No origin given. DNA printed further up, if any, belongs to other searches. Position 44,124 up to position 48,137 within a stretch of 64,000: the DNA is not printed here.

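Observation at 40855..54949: Composite defence locus: restriction-like SNF2/DUF1156/DUF499 module with embedded MAD3/MAD4-like pair, HEPN and GmrSD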

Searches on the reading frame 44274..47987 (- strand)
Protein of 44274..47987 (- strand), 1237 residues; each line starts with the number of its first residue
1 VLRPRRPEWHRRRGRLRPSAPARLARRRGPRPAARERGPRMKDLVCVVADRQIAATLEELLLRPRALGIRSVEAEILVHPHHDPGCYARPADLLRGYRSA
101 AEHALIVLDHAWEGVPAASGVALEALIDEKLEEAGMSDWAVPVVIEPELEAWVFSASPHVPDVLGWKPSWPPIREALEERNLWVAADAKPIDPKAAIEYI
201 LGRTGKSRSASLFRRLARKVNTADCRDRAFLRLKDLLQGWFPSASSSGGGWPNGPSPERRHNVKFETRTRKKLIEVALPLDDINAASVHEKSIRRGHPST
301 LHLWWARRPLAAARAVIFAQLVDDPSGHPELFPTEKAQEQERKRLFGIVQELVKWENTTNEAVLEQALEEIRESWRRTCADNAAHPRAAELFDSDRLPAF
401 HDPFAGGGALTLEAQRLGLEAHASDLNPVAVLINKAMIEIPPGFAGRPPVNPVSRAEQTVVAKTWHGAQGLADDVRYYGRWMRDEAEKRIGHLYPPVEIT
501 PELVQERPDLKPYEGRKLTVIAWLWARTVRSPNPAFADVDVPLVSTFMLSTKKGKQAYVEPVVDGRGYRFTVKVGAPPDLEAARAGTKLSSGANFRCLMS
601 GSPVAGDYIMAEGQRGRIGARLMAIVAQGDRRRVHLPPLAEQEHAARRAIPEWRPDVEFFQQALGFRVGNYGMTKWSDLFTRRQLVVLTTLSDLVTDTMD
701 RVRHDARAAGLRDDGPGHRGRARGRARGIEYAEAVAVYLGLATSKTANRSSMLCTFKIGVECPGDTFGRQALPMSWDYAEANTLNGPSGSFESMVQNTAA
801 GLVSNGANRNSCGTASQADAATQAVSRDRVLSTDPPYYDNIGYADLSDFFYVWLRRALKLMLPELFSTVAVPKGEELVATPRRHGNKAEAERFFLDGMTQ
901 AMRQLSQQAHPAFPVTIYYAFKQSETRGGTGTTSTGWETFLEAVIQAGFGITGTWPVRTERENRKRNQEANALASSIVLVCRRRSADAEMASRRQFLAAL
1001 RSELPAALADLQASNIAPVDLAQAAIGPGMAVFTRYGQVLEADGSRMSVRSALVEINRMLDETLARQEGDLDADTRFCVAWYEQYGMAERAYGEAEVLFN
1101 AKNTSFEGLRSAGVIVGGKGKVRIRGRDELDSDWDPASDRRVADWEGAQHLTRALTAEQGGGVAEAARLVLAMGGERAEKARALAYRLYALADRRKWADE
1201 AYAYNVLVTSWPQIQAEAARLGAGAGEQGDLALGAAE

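Call 3: search_protein_families(library=pfam, proteins=[window:44274-47987:-], max_evalue=0.01)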
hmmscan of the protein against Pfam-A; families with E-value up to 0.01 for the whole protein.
window:44274-47987:- (1237 aa): 2 families
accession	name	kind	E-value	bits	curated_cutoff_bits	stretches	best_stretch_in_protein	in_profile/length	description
PF06634.17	DUF1156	-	1.6e-30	105.5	24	1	277-348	1-73/73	Protein of unknown function (DUF1156)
PF02086.21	MethyltransfD12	-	5.4e-05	23.5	22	1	390-439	14-63/253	D12 class N6 adenine-specific DNA methyltransferase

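Call 4: search_protein_families(library=padloc, proteins=[window:44274-47987:-], max_evalue=0.01)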
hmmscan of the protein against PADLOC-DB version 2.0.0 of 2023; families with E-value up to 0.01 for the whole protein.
window:44274-47987:- (1237 aa): 13 families
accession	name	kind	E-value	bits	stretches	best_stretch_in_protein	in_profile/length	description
PDLC00660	HmaB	-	0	1460.2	1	266-1230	4-964/967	DNA-adenine methylase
PDLC00661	HmaB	-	0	1382.9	1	267-1229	4-969/973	DNA-adenine methylase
PDLC03233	MTase_II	-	5.1e-29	99.3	3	727-1049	391-710/731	Type II methyltransferase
PDLC03352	MTase_II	-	1.9e-27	93.5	3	674-859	413-597/1023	Type II methyltransferase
PDLC02189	DUF1156_MTase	-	5.7e-23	79.1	2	742-1004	469-698/944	-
PDLC03314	MTase_II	-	6.4e-16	55.6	2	789-989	509-684/944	Type II methyltransferase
PDLC04136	mad4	-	1.1e-06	27.4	1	41-152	4-109/110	mads_4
PDLC03345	MTase_II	-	1.2e-05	21.8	1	399-440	51-92/581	Type II methyltransferase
PDLC03322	MTase_II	-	3.6e-05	20.8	1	400-436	68-104/446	Type II methyltransferase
PDLC03364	MTase_II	-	0.0014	15.7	1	399-439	61-101/380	Type II methyltransferase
PDLC03312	MTase_II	-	0.0016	14.1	0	642-704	376-441/1344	Type II methyltransferase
PDLC03319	MTase_II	-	0.004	14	0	400-439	27-66/503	Type II methyltransferase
PDLC02541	PglX|PglXI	-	0.0087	12.2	0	807-855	473-521/919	PglXI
